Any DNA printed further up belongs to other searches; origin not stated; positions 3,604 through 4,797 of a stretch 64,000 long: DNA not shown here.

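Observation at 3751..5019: Unusual MerR-HTH plus Cys4 zinc-ribbon plus 250-aa unknown-domain fusion regulator, divergently transcribed from the symporter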

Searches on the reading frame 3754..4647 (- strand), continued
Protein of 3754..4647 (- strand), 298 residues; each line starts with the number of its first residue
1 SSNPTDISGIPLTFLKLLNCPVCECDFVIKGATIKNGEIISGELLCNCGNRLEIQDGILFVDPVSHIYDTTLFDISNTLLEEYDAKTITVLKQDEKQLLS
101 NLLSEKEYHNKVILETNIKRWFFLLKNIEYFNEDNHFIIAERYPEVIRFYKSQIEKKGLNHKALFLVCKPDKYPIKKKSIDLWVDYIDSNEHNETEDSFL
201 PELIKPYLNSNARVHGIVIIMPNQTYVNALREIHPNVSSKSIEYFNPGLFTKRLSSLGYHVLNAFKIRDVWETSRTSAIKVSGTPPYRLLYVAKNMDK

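Call 95: search_protein_families(library=pfam, proteins=[P0047, P0051, P0065, P0087, P0098, P0004, P0005, P0012], max_evalue=0.01)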
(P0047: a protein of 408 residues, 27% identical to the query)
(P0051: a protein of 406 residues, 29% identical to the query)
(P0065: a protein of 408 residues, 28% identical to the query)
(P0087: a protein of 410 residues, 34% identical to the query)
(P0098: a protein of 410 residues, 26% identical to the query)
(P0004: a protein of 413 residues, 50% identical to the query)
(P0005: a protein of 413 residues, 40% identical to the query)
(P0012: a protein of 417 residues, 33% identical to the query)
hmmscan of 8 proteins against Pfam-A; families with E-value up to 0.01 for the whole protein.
P0047 (408 aa): 4 families
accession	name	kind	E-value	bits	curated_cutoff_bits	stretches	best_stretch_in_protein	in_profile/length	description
PF13411.12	MerR_1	-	4.3e-06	27.2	21.6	1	1-66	1-67/69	MerR HTH family regulatory protein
PF09278.17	MerR-DNA-bind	-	9e-05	23.5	25.4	1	48-109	7-64/65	MerR, DNA binding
PF13649.12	Methyltransf_25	-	0.00026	22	27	1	231-326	1-93/97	Methyltransferase domain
PF00376.29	MerR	-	0.0032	17.7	28.2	0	2-26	1-25/38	MerR family regulatory protein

P0051 (406 aa): 6 families
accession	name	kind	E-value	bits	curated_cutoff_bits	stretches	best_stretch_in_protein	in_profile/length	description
PF13411.12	MerR_1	-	1.2e-07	32.1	21.6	1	1-67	1-68/69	MerR HTH family regulatory protein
PF13649.12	Methyltransf_25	-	1e-05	26.5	27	1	231-308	2-75/97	Methyltransferase domain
PF08241.18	Methyltransf_11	-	0.00022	22.2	21.2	1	232-301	2-65/95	Methyltransferase domain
PF00376.29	MerR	-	0.00052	20.2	28.2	1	2-30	1-30/38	MerR family regulatory protein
PF13578.12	Methyltransf_24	-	0.0024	19.1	26.3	1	231-332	1-101/105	Methyltransferase domain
PF13847.12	Methyltransf_31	-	0.0085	16.2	27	0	227-305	4-83/145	Methyltransferase domain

P0065 (408 aa): 7 families
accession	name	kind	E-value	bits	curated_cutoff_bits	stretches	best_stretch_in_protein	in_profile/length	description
PF13411.12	MerR_1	-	3.5e-10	40.3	21.6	1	1-65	1-66/69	MerR HTH family regulatory protein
PF10017.15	Methyltransf_33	-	1.5e-08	34.5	23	1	224-306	60-147/304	Histidine-specific methyltransferase, SAM-dependent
PF00376.29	MerR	-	1.8e-06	28.1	28.2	1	2-31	1-31/38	MerR family regulatory protein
PF13649.12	Methyltransf_25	-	2.3e-06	28.6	27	1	229-301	1-70/97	Methyltransferase domain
PF13847.12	Methyltransf_31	-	5.4e-06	26.6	27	1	226-302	4-81/145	Methyltransferase domain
PF09278.17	MerR-DNA-bind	-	0.0002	22.4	25.4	1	48-108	7-63/65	MerR, DNA binding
PF08241.18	Methyltransf_11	-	0.00039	21.4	21.2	1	231-300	2-65/95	Methyltransferase domain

P0087 (410 aa): 7 families
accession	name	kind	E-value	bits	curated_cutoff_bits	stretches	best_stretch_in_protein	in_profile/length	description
PF13411.12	MerR_1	-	9.1e-09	35.8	21.6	1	4-70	1-68/69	MerR HTH family regulatory protein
PF13847.12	Methyltransf_31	-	0.00012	22.3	27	1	230-339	4-112/145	Methyltransferase domain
PF03966.22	Trm112p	-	0.00019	21.7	22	1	134-177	4-40/40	Trm112p-like protein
PF00376.29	MerR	-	0.00023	21.4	28.2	1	5-37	1-34/38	MerR family regulatory protein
PF13649.12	Methyltransf_25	-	0.00027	22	27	1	234-307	2-72/97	Methyltransferase domain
PF08241.18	Methyltransf_11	-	0.0014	19.6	21.2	1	234-306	1-67/95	Methyltransferase domain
PF09278.17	MerR-DNA-bind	-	0.0021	19.1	25.4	1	47-72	3-28/65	MerR, DNA binding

P0098 (410 aa): 6 families
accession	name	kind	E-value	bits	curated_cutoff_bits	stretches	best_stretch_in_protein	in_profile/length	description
PF13411.12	MerR_1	-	2e-14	53.8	21.6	1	1-67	1-67/69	MerR HTH family regulatory protein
PF00376.29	MerR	-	3.5e-10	40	28.2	1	2-36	1-36/38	MerR family regulatory protein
PF13847.12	Methyltransf_31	-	6.7e-09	36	27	1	230-346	3-114/145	Methyltransferase domain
PF13649.12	Methyltransf_25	-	6e-08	33.7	27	1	234-328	1-92/97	Methyltransferase domain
PF08241.18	Methyltransf_11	-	6.7e-06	27.1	21.2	1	235-335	1-93/95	Methyltransferase domain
PF09278.17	MerR-DNA-bind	-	0.00052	21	25.4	1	46-108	4-62/65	MerR, DNA binding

P0004 (413 aa): 4 families
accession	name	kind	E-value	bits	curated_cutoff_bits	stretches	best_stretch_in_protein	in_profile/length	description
PF13411.12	MerR_1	-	9.5e-14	51.7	21.6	1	1-64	1-65/69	MerR HTH family regulatory protein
PF00376.29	MerR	-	1.6e-06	28.3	28.2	1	2-28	1-27/38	MerR family regulatory protein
PF09278.17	MerR-DNA-bind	-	0.0017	19.4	25.4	1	42-107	1-62/65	MerR, DNA binding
PF03966.22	Trm112p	-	0.0035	17.7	22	1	130-164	3-29/40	Trm112p-like protein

P0005 (413 aa): 4 families
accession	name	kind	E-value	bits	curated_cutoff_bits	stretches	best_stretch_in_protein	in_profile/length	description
PF13411.12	MerR_1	-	7.8e-13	48.8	21.6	1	1-64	1-65/69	MerR HTH family regulatory protein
PF00376.29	MerR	-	1e-07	32.1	28.2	1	2-28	1-27/38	MerR family regulatory protein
PF09278.17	MerR-DNA-bind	-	7.4e-07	30.1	25.4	1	43-108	2-63/65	MerR, DNA binding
PF03966.22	Trm112p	-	0.0021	18.4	22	1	131-174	4-40/40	Trm112p-like protein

P0012 (417 aa): 3 families
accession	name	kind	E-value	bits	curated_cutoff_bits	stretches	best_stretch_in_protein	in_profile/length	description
PF13411.12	MerR_1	-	2.8e-13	50.2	21.6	1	5-68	2-66/69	MerR HTH family regulatory protein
PF00376.29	MerR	-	5.2e-08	33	28.2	1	5-34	1-31/38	MerR family regulatory protein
PF12728.13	HTH_17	-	0.0055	17.4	27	0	3-38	1-36/51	Helix-turn-helix domain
